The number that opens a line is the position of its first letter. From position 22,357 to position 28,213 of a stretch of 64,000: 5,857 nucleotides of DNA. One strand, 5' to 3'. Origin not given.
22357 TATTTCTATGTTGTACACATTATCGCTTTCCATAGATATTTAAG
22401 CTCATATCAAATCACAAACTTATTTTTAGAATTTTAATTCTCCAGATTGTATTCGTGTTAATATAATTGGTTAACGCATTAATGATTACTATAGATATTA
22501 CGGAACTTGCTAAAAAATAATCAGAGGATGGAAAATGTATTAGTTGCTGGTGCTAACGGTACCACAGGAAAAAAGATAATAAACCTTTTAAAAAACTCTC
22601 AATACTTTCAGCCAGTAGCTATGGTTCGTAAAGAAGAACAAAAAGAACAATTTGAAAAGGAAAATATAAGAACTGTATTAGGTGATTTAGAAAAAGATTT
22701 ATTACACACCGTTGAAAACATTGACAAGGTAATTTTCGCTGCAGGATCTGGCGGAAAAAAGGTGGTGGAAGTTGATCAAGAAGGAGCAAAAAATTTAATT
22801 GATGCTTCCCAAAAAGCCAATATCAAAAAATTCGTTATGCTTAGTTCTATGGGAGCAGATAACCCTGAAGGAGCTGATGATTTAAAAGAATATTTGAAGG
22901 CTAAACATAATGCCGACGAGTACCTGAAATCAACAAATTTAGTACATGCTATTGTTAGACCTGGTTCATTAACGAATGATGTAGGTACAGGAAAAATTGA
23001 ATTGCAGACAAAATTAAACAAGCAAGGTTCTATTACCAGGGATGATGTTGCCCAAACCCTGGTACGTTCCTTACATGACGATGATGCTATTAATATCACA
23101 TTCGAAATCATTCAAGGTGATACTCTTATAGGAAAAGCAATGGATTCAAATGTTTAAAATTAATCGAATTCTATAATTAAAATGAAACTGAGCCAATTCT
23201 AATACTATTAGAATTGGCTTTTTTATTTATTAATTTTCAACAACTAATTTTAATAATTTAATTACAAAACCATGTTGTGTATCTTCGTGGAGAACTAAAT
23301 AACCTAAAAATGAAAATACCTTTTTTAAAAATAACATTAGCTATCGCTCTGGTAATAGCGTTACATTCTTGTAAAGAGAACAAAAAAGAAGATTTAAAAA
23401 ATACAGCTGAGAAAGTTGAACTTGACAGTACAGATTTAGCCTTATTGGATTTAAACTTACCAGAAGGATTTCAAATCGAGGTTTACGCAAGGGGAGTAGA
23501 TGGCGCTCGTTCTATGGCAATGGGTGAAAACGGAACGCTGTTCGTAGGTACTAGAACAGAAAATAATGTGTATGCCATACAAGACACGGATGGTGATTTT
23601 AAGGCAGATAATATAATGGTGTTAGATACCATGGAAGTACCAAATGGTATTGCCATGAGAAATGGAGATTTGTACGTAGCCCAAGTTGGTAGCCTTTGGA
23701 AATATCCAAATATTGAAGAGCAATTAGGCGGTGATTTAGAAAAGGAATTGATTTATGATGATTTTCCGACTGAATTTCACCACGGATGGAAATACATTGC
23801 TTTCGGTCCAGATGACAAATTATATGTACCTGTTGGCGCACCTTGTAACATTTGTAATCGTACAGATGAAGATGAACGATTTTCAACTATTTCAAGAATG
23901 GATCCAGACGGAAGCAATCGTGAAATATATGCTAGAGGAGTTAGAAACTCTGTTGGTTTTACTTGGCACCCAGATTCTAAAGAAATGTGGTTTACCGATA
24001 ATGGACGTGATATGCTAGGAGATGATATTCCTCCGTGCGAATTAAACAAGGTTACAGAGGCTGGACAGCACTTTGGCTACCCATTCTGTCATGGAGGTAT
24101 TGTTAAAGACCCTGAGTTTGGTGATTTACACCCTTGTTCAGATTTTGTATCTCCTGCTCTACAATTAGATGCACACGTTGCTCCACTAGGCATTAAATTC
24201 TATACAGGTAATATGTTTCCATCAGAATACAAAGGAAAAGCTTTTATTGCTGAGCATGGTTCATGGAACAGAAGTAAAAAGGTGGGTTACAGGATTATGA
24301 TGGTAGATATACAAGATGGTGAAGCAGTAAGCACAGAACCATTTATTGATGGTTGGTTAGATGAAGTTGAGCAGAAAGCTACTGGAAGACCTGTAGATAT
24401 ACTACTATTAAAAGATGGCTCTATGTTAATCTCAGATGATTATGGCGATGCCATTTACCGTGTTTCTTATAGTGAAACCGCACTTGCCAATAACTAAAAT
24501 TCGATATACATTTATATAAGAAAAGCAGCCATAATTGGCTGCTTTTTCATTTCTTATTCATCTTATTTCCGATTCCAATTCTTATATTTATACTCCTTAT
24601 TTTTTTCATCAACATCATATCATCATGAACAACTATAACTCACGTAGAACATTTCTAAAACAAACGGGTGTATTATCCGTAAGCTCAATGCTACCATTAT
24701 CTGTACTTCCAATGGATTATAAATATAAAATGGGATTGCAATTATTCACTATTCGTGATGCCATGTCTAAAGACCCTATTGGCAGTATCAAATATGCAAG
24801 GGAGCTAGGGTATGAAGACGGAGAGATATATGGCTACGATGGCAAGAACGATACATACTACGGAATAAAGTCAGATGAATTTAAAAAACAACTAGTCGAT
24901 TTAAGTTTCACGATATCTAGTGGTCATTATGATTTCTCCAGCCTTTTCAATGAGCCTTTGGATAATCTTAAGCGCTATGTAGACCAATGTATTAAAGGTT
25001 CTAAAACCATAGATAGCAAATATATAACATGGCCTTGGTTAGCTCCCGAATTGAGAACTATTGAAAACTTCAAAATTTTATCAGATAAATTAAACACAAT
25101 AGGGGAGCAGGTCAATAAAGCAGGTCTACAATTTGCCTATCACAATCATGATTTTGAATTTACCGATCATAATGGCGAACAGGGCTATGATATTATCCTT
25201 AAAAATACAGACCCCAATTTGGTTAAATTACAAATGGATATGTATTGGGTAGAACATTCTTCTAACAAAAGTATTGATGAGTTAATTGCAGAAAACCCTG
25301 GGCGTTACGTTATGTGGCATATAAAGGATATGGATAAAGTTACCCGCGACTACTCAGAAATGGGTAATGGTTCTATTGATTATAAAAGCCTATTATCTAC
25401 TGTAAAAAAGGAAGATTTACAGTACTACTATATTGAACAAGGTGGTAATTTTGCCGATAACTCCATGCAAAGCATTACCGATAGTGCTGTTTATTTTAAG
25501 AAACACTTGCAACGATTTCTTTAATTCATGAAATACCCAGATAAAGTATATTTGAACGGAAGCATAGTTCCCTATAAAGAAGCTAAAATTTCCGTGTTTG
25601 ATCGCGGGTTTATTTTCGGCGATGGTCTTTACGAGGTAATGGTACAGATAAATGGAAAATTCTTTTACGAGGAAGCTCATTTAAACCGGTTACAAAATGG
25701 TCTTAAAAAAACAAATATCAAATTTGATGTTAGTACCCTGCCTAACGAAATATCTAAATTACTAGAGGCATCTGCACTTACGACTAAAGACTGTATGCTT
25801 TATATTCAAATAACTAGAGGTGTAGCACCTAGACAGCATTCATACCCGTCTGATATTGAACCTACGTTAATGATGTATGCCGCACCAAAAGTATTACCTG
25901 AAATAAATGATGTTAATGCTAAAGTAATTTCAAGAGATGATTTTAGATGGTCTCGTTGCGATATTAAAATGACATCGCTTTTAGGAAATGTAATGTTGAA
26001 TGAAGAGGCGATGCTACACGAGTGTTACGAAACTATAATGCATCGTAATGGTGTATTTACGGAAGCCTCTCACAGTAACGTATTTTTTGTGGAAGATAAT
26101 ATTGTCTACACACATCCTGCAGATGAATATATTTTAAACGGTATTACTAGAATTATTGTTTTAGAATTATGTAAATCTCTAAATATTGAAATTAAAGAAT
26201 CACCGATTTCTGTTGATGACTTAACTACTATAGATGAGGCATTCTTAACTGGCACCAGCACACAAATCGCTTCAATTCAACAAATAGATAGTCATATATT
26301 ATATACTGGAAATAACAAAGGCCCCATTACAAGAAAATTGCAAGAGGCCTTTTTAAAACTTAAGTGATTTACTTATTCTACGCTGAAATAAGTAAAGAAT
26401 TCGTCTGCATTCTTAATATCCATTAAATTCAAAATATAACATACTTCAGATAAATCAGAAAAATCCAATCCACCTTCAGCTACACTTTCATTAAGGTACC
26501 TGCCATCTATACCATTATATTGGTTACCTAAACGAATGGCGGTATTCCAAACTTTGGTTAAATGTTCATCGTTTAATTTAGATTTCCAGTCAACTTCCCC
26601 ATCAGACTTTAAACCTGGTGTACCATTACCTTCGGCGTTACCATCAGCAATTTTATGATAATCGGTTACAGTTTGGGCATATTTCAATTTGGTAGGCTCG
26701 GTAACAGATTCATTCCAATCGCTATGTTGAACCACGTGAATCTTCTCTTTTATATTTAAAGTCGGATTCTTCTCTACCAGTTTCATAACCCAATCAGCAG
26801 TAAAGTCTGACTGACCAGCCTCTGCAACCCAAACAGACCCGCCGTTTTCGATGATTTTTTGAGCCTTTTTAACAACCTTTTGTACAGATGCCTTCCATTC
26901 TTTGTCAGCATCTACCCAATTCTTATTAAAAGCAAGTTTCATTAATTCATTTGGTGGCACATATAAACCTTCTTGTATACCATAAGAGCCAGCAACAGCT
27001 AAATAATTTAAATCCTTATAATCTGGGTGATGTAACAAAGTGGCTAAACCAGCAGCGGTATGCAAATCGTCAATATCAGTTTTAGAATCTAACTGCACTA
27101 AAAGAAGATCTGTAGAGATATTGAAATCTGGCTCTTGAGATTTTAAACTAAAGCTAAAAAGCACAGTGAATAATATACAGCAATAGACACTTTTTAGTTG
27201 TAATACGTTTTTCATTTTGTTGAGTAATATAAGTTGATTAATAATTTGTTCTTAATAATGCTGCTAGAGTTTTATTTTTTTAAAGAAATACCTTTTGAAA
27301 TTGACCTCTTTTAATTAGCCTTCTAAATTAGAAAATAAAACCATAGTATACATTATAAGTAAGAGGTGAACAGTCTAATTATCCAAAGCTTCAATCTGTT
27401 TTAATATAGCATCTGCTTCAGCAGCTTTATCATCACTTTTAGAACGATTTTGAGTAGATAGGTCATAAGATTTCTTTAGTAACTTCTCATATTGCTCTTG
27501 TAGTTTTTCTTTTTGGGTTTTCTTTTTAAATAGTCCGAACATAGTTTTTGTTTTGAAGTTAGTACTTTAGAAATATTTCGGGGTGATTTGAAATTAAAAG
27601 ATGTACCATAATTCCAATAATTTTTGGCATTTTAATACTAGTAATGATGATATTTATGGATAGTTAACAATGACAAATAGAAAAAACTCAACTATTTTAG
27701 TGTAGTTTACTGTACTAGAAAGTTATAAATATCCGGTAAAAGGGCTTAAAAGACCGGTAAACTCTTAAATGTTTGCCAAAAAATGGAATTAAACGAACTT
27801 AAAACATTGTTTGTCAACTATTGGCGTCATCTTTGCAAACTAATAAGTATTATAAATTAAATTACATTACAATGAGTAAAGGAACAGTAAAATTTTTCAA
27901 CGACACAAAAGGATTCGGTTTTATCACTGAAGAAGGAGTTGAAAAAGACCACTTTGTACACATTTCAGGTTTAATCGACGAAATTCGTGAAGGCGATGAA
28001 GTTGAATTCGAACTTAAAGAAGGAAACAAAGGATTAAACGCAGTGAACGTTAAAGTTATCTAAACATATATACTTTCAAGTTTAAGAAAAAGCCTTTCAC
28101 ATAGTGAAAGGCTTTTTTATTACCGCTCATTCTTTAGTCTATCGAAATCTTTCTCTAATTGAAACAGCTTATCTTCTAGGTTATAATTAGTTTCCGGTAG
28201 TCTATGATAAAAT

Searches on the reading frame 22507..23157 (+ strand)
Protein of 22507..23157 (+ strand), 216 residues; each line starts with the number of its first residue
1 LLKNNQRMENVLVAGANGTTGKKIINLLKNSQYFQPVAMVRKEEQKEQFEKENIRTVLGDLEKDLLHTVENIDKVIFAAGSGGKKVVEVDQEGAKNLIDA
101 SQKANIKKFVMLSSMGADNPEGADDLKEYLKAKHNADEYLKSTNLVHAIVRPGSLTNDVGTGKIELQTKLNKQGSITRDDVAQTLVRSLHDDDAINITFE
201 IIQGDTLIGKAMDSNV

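Call 71: search_protein_families(library=pfam, proteins=[window:22507-23157:+], max_evalue=0.00001)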
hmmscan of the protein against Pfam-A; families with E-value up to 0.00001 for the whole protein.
window:22507-23157:+ (216 aa): 5 families
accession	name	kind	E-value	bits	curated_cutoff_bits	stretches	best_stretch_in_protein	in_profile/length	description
PF13460.12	NAD_binding_10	-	1.6e-44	152.4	27.2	1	15-191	1-183/184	NAD(P)H-binding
PF05368.20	NmrA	-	1.2e-10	41.9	27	1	10-162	4-160/298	NmrA-like family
PF01370.27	Epimerase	-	2.8e-08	33.9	20.9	1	11-142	1-155/240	NAD dependent epimerase/dehydratase family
PF01073.25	3Beta_HSD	-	2.1e-07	30.7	22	1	12-121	1-124/280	3-beta hydroxysteroid dehydrogenase/isomerase family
PF01118.30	Semialdhyde_dh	-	8.4e-07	29.9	26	1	10-108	1-104/121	Semialdehyde dehydrogenase, NAD binding domain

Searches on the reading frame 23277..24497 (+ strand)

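Call 71: search_protein_families(library=pfam, proteins=[window:23277-24497:+], max_evalue=0.00001)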
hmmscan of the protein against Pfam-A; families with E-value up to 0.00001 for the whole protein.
window:23277-24497:+ (406 aa): 3 families
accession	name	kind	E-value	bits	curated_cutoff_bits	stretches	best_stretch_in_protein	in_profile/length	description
PF07995.17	GSDH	-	9.7e-18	65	25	1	157-325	100-276/332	Glucose / Sorbosone dehydrogenase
PF23500.1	DUF7133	-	1.5e-10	41.4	27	1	54-326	4-291/385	Domain of unknown function (DUF7133)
PF22807.2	TrAA12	-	5.6e-06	25.4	30.9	0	287-345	268-319/463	TrAA12-like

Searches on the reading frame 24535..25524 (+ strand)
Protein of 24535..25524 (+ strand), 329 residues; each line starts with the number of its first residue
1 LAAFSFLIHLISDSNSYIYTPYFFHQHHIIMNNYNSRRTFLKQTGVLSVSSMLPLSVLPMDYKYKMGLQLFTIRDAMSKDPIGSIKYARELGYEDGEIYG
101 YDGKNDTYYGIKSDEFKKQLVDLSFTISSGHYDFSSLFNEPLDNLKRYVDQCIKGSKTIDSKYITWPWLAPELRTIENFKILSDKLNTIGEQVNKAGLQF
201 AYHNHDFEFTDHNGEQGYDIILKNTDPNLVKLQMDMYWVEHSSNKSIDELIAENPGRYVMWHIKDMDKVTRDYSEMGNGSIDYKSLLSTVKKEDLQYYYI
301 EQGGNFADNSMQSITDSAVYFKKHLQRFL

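Call 71: search_protein_families(library=pfam, proteins=[window:24535-25524:+], max_evalue=0.00001)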
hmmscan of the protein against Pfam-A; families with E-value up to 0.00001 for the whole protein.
window:24535-25524:+ (329 aa): 1 family
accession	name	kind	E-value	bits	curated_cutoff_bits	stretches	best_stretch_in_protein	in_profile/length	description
PF01261.30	AP_endonuc_2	-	6.5e-15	55.9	31.1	1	86-296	2-222/249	Xylose isomerase-like TIM barrel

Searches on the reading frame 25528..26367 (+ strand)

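Call 71: search_protein_families(library=pfam, proteins=[window:25528-26367:+], max_evalue=0.00001)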
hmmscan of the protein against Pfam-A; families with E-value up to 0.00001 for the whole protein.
window:25528-26367:+ (279 aa): 1 family
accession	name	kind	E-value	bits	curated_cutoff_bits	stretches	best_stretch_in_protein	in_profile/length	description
PF01063.24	Aminotran_4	-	6.5e-45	154.1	28.5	1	33-253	1-223/223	Amino-transferase class IV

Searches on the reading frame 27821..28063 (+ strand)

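Call 3: search_protein_families(library=pfam, proteins=[window:27821-28063:+], max_evalue=0.01)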
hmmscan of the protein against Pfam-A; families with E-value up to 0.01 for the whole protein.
window:27821-28063:+ (80 aa): 1 family
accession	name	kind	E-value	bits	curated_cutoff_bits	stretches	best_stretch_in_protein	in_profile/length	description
PF00313.28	CSD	-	1.4e-18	66.9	27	1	20-79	2-65/66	'Cold-shock' DNA-binding domain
